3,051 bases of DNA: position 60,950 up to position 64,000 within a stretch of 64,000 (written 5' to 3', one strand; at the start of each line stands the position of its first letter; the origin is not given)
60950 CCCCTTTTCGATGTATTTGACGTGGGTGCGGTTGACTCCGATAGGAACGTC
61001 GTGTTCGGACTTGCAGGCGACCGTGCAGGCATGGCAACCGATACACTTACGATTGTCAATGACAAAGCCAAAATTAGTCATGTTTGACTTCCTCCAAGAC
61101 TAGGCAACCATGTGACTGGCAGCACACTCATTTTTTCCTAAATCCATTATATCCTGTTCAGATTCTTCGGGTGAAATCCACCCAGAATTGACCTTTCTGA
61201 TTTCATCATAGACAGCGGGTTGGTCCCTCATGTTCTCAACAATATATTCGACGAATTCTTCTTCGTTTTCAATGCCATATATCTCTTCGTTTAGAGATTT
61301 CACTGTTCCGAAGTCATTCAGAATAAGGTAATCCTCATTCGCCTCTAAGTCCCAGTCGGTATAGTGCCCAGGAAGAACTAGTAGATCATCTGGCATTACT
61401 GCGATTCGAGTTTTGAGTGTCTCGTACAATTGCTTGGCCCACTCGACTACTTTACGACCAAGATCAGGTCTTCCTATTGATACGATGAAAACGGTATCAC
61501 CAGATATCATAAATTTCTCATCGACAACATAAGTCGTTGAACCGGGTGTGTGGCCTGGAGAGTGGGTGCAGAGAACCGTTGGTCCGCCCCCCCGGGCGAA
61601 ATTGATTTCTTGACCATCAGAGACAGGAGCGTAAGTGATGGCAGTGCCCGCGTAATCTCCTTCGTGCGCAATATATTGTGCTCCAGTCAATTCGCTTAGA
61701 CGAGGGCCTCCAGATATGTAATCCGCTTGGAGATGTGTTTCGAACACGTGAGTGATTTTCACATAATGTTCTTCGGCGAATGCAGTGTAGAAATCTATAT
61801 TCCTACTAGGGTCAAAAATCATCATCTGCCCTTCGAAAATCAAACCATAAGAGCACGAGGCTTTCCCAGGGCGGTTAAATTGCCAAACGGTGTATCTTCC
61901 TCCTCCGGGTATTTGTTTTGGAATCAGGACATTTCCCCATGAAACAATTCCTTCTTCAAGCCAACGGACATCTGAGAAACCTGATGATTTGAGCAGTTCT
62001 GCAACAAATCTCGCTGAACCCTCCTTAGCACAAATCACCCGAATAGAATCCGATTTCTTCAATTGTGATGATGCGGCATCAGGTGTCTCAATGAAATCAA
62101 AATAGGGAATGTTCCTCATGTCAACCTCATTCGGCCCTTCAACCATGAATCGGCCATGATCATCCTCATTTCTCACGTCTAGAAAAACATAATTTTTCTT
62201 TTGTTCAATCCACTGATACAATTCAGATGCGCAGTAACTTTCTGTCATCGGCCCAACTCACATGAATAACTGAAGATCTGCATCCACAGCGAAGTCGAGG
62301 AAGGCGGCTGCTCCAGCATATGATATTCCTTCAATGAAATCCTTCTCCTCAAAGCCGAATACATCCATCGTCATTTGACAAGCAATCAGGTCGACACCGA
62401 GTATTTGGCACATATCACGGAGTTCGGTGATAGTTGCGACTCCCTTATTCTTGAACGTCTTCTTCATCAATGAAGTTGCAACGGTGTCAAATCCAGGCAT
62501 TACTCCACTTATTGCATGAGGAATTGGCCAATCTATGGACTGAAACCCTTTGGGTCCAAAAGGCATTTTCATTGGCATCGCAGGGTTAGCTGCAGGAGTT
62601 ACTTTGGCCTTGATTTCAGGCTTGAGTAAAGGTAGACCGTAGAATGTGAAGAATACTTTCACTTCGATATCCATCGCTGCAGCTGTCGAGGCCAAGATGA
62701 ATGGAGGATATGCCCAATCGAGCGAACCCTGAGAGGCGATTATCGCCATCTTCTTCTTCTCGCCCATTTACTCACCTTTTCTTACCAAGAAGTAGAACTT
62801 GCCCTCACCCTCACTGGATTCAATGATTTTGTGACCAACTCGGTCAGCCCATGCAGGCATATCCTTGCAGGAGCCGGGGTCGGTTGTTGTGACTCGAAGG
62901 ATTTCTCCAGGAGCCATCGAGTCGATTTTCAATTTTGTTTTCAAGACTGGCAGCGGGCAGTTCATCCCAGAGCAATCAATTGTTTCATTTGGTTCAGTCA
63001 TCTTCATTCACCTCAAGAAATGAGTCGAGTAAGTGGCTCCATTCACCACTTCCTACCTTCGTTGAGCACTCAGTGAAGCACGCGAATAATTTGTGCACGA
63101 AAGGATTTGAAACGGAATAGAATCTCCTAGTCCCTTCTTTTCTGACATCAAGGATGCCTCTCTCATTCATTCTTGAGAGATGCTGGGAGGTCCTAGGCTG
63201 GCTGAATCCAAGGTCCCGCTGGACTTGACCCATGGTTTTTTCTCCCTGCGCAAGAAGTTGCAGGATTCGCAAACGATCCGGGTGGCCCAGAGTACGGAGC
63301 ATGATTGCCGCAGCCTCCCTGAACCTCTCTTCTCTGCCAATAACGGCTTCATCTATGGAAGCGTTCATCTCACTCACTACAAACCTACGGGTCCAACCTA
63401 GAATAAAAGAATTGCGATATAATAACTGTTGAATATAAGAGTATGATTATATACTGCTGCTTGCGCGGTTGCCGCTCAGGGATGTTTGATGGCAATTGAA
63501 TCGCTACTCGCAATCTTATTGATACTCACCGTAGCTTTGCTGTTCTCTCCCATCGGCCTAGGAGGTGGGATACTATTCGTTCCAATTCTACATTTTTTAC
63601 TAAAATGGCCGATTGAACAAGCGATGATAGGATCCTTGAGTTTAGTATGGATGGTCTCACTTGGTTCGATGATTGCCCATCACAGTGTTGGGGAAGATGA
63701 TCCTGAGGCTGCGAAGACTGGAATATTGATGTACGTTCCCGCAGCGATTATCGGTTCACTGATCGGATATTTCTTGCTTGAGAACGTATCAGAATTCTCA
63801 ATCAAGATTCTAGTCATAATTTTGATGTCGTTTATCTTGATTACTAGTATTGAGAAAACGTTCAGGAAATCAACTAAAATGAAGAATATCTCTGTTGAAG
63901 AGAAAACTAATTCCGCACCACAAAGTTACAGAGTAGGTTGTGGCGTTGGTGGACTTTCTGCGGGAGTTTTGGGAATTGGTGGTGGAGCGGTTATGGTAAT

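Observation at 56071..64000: Seven-gene sulfur-trafficking operon coupled to a Mo/FeS/NrfD oxidoreductase and bracketed by two TauE paralogs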

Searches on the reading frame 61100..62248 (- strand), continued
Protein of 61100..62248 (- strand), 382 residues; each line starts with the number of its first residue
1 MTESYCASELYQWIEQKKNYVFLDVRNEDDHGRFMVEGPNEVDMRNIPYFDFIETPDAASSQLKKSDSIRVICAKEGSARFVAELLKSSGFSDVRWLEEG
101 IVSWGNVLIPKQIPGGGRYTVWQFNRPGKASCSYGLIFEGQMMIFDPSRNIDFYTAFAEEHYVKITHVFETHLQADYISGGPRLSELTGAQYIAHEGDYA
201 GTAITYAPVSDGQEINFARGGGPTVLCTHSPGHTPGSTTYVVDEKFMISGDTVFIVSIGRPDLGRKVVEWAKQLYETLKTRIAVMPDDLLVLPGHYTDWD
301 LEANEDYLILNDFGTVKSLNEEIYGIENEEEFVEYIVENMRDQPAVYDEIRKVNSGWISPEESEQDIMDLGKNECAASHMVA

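Call 116: search_protein_families(library=ncbifam, proteins=[L076:3591-4643:-, L076:5337-6569:+, L076:4700-5047:-], max_evalue=0.000001)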
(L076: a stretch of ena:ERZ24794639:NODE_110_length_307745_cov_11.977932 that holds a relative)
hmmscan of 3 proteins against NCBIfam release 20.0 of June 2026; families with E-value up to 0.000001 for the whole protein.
L076:3591-4643:- (350 aa): 11 families
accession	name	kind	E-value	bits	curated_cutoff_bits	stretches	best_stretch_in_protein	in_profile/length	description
TIGR01292.1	TRX_reduct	equivalog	4.2e-27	94.7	343.45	1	29-339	2-296/300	thioredoxin-disulfide reductase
TIGR03140.1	AhpF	equivalog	2.5e-15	56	502.9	1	241-336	419-505/515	alkyl hydroperoxide reductase subunit F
TIGR01350.1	lipoamide_DH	equivalog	3.4e-13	49.1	408.8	1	215-344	205-334/461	dihydrolipoyl dehydrogenase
TIGR03143.1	AhpF_homolog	hypoth_equivalog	8.3e-13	47.8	687.65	1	25-339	2-304/555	putative alkyl hydroperoxide reductase F subunit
NF004776.0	PRK06116.1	equivalog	1.3e-10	40.9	480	1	216-320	203-307/450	glutathione-disulfide reductase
NF006131.0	PRK08275.1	equivalog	3.6e-09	35.5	587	0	21-142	4-124/577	fumarate reductase/succinate dehydrogenase flavoprotein subunit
TIGR02053.1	MerA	equivalog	7.5e-09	35.1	454.45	1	214-340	201-329/465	mercury(II) reductase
TIGR01421.1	gluta_reduc_1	equivalog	1.3e-07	31.2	556.15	0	224-318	210-305/450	glutathione-disulfide reductase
NF003585.0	PRK05249.1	equivalog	2.4e-07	29.8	465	0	250-342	243-336/464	Si-specific NAD(P)(+) transhydrogenase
NF009409.0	PRK12770.1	subfamily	5.6e-07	28.9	343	0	269-340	276-347/360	putative glutamate synthase subunit beta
TIGR01316.1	gltA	equivalog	5.8e-07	28.7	471.75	0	283-340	390-446/449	NADPH-dependent glutamate synthase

L076:5337-6569:+ (410 aa): 0 families

L076:4700-5047:- (115 aa): 3 families
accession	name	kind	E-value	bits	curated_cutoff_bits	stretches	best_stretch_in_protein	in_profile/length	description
NF006444.0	PRK08762.1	equivalog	2.8e-11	42.7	449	1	7-115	13-117/387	molybdopterin-synthase adenylyltransferase MoeB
NF005902.0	PRK07878.1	equivalog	4.3e-09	35.8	647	1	11-107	289-383/392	adenylyltransferase/sulfurtransferase MoeZ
NF045521.1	rhoda_near_glyco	subfamily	2.1e-07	30.8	145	1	26-110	32-113/144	rhodanese homology domain-containing protein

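Call 117: search_protein_families(library=pfam, proteins=[L076:5337-6569:+, L076:3591-4643:-], max_evalue=0.01)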
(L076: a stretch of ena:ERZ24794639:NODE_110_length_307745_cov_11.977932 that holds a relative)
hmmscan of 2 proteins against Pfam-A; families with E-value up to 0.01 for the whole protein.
L076:5337-6569:+ (410 aa): 0 families

L076:3591-4643:- (350 aa): 4 families
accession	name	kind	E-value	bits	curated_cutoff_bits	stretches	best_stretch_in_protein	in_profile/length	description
PF07992.20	Pyr_redox_2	-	1.4e-20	74.4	26.1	2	217-330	179-289/291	Pyridine nucleotide-disulphide oxidoreductase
PF05834.18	Lycopene_cycl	-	0.00084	19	23.4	1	29-79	1-53/380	Lycopene cyclase protein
PF00890.30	FAD_binding_2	-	0.0035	17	20.4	0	29-95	1-70/414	FAD binding domain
PF01266.30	DAO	-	0.0063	16.5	27.9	0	29-56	1-28/353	FAD dependent oxidoreductase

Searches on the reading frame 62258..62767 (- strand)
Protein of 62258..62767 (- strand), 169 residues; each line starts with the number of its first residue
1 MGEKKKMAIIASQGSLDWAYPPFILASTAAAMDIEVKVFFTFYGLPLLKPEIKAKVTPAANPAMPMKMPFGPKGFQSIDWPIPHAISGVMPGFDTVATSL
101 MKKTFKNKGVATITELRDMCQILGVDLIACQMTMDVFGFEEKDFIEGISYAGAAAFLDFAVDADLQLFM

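Call 4: search_protein_families(library=pfam, proteins=[window:62258-62767:-], max_evalue=0.01)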
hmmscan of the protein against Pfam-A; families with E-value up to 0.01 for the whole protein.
window:62258-62767:- (169 aa): 2 families
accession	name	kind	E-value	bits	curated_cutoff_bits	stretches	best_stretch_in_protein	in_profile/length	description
PF13686.11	DrsE_2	-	4e-49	167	25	1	4-168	2-156/156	DsrE/DsrF/DrsH-like family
PF02635.20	DsrE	-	1.8e-08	35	22.7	1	103-164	50-111/116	DsrE/DsrF-like family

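Call 5: search_protein_families(library=ncbifam, proteins=[window:62258-62767:-], max_evalue=0.001)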
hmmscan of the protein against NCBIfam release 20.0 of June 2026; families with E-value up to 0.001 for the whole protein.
window:62258-62767:- (169 aa): 1 family
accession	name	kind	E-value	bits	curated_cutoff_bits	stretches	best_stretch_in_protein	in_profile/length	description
NF047629.1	SulfCarrDsrE2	equivalog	3.7e-61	206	210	1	3-169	2-159/159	sulfur carrier protein DsrE2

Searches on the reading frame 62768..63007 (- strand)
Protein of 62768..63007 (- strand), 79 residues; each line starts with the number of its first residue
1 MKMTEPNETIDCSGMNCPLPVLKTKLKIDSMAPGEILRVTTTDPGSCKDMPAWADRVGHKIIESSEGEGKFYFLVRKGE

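Call 4: search_protein_families(library=pfam, proteins=[window:62768-63007:-], max_evalue=0.01)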
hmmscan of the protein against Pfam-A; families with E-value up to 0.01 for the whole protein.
window:62768-63007:- (79 aa): 1 family
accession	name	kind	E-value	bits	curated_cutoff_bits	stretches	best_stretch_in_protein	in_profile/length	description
PF01206.22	TusA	-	9.2e-25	86.7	28.6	1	8-77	1-70/70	Sulfurtransferase TusA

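Call 5: search_protein_families(library=ncbifam, proteins=[window:62768-63007:-], max_evalue=0.001)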
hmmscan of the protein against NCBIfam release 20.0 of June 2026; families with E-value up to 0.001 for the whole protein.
window:62768-63007:- (79 aa): 3 families
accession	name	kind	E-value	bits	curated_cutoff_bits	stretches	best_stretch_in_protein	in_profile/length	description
NF001423.0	PRK00299.1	equivalog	8.6e-16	57.5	78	1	3-78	5-80/82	sulfurtransferase TusA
NF008242.0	PRK11018.1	equivalog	1.1e-09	37.8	79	1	2-77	3-78/78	sulfurtransferase-like selenium metabolism protein YedF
TIGR03527.1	selenium_YedF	equivalog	1.7e-07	31.3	110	1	10-77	1-68/194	sulfurtransferase-like selenium metabolism protein YedF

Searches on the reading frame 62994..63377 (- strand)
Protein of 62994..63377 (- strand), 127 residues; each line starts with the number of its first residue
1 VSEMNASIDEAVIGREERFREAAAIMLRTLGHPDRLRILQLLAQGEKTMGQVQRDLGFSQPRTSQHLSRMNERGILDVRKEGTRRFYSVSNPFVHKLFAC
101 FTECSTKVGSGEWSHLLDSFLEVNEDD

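Call 4: search_protein_families(library=pfam, proteins=[window:62994-63377:-], max_evalue=0.01)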
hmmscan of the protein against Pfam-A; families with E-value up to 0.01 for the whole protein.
window:62994-63377:- (127 aa): 10 families
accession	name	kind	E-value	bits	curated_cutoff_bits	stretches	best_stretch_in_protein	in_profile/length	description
PF01022.26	HTH_5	-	9.6e-12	45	22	1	32-77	1-46/47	Bacterial regulatory protein, arsR family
PF12840.13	HTH_20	-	4.5e-07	30.2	27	1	30-79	1-51/51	Helix-turn-helix domain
PF12802.13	MarR_2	-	5.6e-05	23.7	27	1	36-82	8-56/61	MarR family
PF01978.25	TrmB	-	8.6e-05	22.8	25.6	1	40-90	16-65/68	Sugar-specific transcriptional regulator TrmB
PF24034.1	DUF7343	-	0.00014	22.1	27.6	1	34-82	4-54/62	Domain of unknown function (DUF7343)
PF07848.18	PaaX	-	0.0019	18.8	24.8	1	55-91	32-68/70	PaaX-like protein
PF09339.16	HTH_IclR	-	0.0029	17.8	22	1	36-76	6-48/52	IclR helix-turn-helix domain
PF13518.12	HTH_28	-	0.004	17.6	25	1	35-75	2-41/52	Helix-turn-helix domain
PF13412.12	HTH_24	-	0.004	17.1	21.9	1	36-76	6-47/48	Winged helix-turn-helix DNA-binding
PF13384.12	HTH_23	-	0.0066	16.7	24.6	0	34-75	6-46/50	Homeodomain-like domain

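Call 5: search_protein_families(library=ncbifam, proteins=[window:62994-63377:-], max_evalue=0.001)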
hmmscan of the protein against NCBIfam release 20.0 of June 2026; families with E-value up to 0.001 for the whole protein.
window:62994-63377:- (127 aa): 9 families
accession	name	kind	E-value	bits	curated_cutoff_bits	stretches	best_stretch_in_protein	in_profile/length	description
NF033788.1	HTH_metalloreg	subfamily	8.9e-21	73.5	55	1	26-97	4-76/77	metalloregulator ArsR/SmtB family transcription factor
NF040642.1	sulf_sens_BigR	equivalog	7.8e-13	48.3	155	1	22-98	9-85/95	sulfite-sensing transcriptional repressor BigR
NF045707.1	Dbac_1936_reg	equivalog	3.8e-10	39.7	115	1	21-101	5-85/99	ArsR/SmtB-type metalloregulator TsoR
NF033789.1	repress_SdpR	subfamily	1.6e-09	37.5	100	1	27-101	2-76/79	autorepressor SdpR family transcription factor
NF052532.1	TransRegPagRBaca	equivalog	1.2e-08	34.9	170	1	21-99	15-93/99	transcriptional repressor PagR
NF047906.1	CdPbTransRegCmtR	equivalog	9.5e-08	31.9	150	1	21-97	9-85/104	Cd(II)/Pb(II)-sensing metalloregulatory transcriptional regulator CmtR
NF041413.1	ArsR_Rv2640c_fam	equivalog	2.8e-06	27.7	155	1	23-99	32-111/118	Rv2640c family ArsR-like transcriptional regulator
NF007528.0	PRK10141.1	subfamily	5.4e-05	23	97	1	27-91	10-75/117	metalloregulator ArsR/SmtB family transcription factor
NF053755.1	MsvR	equivalog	0.00024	20.9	220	1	29-81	9-61/236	transcriptional factor MsvR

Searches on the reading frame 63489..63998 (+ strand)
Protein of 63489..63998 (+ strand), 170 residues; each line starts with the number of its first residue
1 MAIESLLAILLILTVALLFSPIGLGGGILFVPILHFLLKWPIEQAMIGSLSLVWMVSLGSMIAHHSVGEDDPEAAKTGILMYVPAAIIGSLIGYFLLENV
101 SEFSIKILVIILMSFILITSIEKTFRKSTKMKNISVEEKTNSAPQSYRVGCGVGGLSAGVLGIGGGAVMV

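Call 4: search_protein_families(library=pfam, proteins=[window:63489-63998:+], max_evalue=0.01)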
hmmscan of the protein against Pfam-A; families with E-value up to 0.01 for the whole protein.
window:63489-63998:+ (170 aa): 1 family
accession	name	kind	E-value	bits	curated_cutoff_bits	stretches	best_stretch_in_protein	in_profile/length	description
PF01925.25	TauE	-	7.7e-19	68.7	32.6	1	9-170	2-152/237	Sulfite exporter TauE/SafE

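Call 5: search_protein_families(library=ncbifam, proteins=[window:63489-63998:+], max_evalue=0.001)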
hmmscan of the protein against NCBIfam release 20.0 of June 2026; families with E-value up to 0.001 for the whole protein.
window:63489-63998:+ (170 aa): 0 families
